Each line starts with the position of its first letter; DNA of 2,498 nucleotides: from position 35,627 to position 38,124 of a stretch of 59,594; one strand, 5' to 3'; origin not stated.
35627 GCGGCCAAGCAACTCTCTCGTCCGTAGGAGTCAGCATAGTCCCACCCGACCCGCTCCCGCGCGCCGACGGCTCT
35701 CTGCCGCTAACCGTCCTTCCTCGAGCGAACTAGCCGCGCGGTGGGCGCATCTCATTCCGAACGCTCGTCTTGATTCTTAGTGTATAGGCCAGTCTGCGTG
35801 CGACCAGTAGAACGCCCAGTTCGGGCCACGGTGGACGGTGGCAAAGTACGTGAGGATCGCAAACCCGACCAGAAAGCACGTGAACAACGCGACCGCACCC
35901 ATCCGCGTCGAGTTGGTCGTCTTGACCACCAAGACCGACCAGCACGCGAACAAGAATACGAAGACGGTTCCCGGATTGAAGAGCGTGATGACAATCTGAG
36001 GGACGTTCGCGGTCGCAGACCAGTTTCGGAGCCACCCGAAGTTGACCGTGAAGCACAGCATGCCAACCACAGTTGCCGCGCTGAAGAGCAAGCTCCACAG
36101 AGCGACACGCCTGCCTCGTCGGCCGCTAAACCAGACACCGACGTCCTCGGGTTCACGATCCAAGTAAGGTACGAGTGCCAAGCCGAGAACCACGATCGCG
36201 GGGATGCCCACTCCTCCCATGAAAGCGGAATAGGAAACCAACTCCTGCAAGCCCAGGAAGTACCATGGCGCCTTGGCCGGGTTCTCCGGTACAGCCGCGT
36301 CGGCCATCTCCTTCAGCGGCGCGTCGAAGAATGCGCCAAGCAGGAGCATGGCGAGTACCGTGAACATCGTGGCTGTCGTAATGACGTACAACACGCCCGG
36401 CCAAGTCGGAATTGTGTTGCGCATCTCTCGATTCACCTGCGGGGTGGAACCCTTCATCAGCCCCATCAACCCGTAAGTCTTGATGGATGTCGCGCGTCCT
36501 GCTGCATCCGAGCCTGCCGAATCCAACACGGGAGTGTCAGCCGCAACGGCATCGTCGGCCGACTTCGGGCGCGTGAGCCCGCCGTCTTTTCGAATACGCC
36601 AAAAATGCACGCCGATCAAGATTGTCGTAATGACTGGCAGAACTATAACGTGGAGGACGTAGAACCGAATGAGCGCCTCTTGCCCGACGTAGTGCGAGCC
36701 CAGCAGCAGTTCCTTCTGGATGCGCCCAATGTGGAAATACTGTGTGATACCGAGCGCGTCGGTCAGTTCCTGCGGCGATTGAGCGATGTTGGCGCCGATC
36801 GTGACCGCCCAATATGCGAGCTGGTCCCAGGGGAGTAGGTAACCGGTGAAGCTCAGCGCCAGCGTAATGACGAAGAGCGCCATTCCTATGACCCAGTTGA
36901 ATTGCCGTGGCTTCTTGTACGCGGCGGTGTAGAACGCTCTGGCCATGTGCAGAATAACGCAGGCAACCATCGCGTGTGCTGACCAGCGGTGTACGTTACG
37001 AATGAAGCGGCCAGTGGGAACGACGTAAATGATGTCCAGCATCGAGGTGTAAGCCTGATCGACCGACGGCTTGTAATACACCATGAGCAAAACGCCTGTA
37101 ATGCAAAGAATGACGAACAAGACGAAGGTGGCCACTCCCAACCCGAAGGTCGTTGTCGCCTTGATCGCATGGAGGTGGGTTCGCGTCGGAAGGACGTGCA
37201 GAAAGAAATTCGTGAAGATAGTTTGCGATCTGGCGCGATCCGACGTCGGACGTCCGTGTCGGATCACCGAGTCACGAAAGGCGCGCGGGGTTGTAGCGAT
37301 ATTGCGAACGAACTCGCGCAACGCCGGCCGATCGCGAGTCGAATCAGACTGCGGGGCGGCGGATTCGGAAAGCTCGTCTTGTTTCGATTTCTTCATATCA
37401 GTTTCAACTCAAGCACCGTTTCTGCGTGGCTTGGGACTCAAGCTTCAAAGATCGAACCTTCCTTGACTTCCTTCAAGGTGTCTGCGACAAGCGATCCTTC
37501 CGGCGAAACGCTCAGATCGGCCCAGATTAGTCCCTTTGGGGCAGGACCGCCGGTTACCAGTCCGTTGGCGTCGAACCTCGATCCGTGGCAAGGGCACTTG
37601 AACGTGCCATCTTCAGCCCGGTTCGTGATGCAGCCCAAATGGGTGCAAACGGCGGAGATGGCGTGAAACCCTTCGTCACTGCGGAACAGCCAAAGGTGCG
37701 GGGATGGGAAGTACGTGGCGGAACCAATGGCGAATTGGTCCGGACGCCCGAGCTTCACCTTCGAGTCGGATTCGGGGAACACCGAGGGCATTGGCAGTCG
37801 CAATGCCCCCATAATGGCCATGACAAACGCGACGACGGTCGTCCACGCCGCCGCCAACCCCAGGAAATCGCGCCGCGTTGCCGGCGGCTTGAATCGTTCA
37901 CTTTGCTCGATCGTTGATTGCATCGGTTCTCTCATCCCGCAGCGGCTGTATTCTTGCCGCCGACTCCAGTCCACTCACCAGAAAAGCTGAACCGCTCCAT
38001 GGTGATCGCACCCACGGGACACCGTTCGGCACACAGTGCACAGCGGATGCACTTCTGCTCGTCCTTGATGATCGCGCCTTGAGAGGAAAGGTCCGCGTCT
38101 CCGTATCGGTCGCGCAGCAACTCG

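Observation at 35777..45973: Ten-gene redox cluster spanning outer membrane to cytoplasmic NAD(P): candidate undescribed electron conduit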

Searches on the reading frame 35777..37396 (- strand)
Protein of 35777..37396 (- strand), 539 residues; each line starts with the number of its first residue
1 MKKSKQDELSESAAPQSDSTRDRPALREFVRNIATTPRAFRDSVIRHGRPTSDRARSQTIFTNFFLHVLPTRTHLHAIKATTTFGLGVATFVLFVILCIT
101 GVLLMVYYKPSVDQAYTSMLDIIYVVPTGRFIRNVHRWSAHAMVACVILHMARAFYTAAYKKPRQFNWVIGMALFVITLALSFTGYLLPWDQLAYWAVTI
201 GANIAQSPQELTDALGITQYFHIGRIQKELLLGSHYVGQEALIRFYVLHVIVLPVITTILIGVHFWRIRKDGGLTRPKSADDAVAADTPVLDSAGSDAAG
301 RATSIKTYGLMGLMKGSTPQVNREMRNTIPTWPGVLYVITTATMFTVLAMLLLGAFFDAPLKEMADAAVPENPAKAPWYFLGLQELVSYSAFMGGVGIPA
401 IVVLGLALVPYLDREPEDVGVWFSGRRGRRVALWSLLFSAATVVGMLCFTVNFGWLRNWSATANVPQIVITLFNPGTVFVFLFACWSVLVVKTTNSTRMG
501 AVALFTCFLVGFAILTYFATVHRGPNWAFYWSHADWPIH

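Call 3: search_protein_families(library=pfam, proteins=[window:35777-37396:-], max_evalue=0.01)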
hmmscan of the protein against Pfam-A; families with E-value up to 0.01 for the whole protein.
window:35777-37396:- (539 aa): 3 families
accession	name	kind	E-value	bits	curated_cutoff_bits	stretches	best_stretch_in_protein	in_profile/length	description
PF00033.24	Cytochrome_B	-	7e-38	130.8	27.2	1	81-271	11-188/189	Cytochrome b/b6/petB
PF13631.11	Cytochrom_B_N_2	-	4.5e-37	128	27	1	142-285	2-133/169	Cytochrome b(N-terminal)/b6/petB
PF14358.11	DUF4405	-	4.5e-11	43.5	26.7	1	88-152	4-63/66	Domain of unknown function (DUF4405)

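Call 4: search_protein_families(library=ncbifam, proteins=[window:35777-37396:-], max_evalue=0.01)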
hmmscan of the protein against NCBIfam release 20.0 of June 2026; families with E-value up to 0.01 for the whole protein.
window:35777-37396:- (539 aa): 5 families
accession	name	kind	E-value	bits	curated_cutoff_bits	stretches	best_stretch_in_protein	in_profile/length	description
NF040969.1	cytb_ExtP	equivalog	1.7e-72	243.6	290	1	61-274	2-203/205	selenite/tellurite reduction operon b-type cytochrome ExtP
NF002990.0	PRK03735.1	subfamily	7.4e-52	176.3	325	1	66-272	24-218/223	cytochrome b6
NF050120.1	bc1_QcrB_actin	exception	1.1e-30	107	500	1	84-266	26-213/458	cytochrome bc1 complex cytochrome b subunit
NF041076.1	cyt_b_SoxC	equivalog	8.9e-28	97.4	740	1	86-269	30-196/542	proton pump complex cytochrome B SoxC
NF040970.1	memb_ExtQ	equivalog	1.3e-15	57.8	150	1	335-460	8-129/134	selenite/tellurite reduction operon b-type cytochrome membrane protein ExtQ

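Call 34: search_solved_structures(query=window:35777-37396:-, max_evalue=0.00001)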
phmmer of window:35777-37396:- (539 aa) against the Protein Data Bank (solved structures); distinct sequences matched with E-value up to 0.00001: 53.
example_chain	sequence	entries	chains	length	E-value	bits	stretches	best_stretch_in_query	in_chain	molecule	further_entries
6rqf_I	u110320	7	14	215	2e-38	135.8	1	84-272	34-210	Cytochrome b6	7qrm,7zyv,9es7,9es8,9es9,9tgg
2zt9_A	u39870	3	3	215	7.7e-37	130.6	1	84-272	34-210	Cytochrome b6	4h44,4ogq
1q90_B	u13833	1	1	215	2e-36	129.2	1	84-272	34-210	Cytochrome b6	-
1vf5_A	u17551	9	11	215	2.1e-36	129.2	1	84-272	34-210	CYTOCHROME B6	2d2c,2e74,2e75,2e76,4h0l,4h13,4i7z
7r0w_I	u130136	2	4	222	3e-36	128.6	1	84-272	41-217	Cytochrome b6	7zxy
6kls_B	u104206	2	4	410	4.1e-30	108.4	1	80-279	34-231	cytochrome b subunit | Cytochrome b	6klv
6nin_A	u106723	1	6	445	9.4e-23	84.1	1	87-273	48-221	Cytochrome b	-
5kkz_A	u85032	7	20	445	1.2e-22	83.8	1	87-273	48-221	Cytochrome b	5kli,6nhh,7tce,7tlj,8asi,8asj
2qjk_A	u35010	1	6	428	1.2e-22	83.7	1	87-273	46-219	Cytochrome b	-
2fyn_A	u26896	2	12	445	1.3e-22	83.7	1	87-273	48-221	Cytochrome b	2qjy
2qjp_A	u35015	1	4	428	1.3e-22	83.6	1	87-273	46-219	Cytochrome b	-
7e1v_N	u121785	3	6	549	3.4e-22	82.3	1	82-267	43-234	Cytochrome bc1 complex cytochrome b subunit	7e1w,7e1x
7rh5_E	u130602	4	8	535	3.8e-22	82.1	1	83-266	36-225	Cytochrome bc1 complex cytochrome b subunit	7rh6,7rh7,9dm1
6adq_B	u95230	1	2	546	4e-22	82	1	83-266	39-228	Ubiquinol-cytochrome c reductase cytochrome b subunit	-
6hwh_b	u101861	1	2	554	4.3e-22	81.9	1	83-266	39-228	Ubiquinol-cytochrome C reductase QcrB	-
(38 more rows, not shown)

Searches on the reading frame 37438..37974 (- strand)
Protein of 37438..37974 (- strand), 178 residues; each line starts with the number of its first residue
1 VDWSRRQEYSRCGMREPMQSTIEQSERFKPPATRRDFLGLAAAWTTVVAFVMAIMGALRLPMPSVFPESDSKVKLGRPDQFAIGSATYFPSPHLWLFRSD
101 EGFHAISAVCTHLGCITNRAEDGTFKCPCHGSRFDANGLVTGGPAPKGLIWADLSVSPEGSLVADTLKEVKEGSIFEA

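Call 3: search_protein_families(library=pfam, proteins=[window:37438-37974:-], max_evalue=0.01)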
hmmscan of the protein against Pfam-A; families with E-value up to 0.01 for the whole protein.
window:37438-37974:- (178 aa): 1 family
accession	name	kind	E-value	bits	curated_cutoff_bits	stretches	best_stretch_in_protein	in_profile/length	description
PF00355.32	Rieske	-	7.7e-12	45.4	20.3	1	87-148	25-83/88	Rieske [2Fe-2S] domain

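Call 4: search_protein_families(library=ncbifam, proteins=[window:37438-37974:-], max_evalue=0.01)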
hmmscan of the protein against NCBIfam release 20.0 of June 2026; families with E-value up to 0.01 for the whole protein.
window:37438-37974:- (178 aa): 8 families
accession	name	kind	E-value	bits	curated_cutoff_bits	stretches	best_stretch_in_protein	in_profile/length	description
TIGR01416.1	Rieske_proteo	equivalog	1.9e-16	60.6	97.4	1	101-149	107-160/176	ubiquinol-cytochrome c reductase iron-sulfur subunit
NF045928.1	Cytb6fFeSPetC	equivalog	1.9e-16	60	250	1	105-164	103-163/179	cytochrome b6-f complex iron-sulfur subunit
NF010001.0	PRK13474.1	subfamily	1.9e-16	59.9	154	1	105-159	102-157/178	cytochrome b6-f complex iron-sulfur subunit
NF050121.1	bc1_QcrA_actin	exception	9.4e-11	41.8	275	1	101-165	238-306/319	cytochrome bc1 complex Rieske iron-sulfur subunit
TIGR02694.1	arsenite_ox_S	equivalog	1.7e-07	31.2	95.65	1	99-168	47-119/129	arsenate reductase (azurin) small subunit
NF041174.1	SDX_Thmprot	equivalog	1.1e-06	28.8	170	1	96-137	29-72/109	sulredoxin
NF007422.0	PRK09965.1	equivalog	0.00011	22.2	113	1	89-154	21-89/106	bifunctional 3-phenylpropionate/cinnamic acid dioxygenase ferredoxin subunit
NF042948.2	3PPDioc_HcaC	equivalog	0.005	17.1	150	1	92-135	23-71/105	3-phenylpropionate/cinnamic acid dioxygenase ferredoxin subunit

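Call 74: search_solved_structures(query=window:37438-37974:-, max_evalue=0.001)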
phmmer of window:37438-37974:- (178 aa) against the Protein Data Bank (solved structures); distinct sequences matched with E-value up to 0.001: 76 (the best 60 are shown).
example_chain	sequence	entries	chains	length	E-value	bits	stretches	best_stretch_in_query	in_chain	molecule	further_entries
9rk4_A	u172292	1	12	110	2.6e-20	76.3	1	75-170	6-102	Similar to the Rieske Protein II of bc1 complex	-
9rk3_A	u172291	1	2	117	1.6e-18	70.4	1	74-166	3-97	Similar to Rieske 2Fe-2S iron sulfur protein (Cytochrome b6-F complex)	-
2zt9_D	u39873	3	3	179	2.4e-14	56.8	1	104-152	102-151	Cytochrome b6-f complex iron-sulfur subunit 1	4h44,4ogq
7zxy_D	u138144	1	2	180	5.4e-14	55.7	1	104-169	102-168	Cytochrome b6-f complex iron-sulfur subunit 2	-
7r0w_D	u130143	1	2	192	6e-14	55.5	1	104-169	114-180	Rieske domain, PetC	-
1q90_C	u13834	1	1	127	1.1e-13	54.7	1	104-167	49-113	Cytochrome B6-F complex iron-sulfur subunit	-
1vf5_D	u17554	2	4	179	2.9e-13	53.3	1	104-159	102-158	RIESKE IRON-SULFUR PROTEIN | Cytochrome b6-f complex iron-sulfur subunit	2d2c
2e74_D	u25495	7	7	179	2.9e-13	53.3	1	104-159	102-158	Cytochrome b6-f complex iron-sulfur subunit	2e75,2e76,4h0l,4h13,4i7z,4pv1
3azc_A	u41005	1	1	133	3.2e-12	49.9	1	104-165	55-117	Cytochrome b6-f complex iron-sulfur subunit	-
1rfs_A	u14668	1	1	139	1.9e-11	47.3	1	104-157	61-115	RIESKE PROTEIN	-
6rqf_L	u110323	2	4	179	2.9e-11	46.8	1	104-157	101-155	Cytochrome b6-f complex iron-sulfur subunit, chloroplastic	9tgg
7qrm_D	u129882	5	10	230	4.8e-11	46.1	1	104-157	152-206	Cytochrome b6-f complex iron-sulfur subunit, chloroplastic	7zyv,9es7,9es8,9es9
7o37_E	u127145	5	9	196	8.8e-11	45.2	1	106-149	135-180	Cytochrome b-c1 complex subunit Rieske, mitochondrial | Cytochrome b-c1 complex subunit 9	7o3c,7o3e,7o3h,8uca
1be3_E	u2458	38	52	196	9.2e-11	45.1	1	105-149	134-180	CYTOCHROME BC1 COMPLEX | UBIQUINOL-CYTOCHROME C REDUCTASE IRON-SULFUR SUBUNIT | UBIQUINOL-CYTOCHROME C REDUCTASE IRON-SULFUR SUBUNIT, MITOCHONDRIAL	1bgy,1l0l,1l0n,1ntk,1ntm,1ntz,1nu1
1rie_A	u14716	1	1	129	9.6e-11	45.1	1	105-149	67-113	RIESKE IRON-SULFUR PROTEIN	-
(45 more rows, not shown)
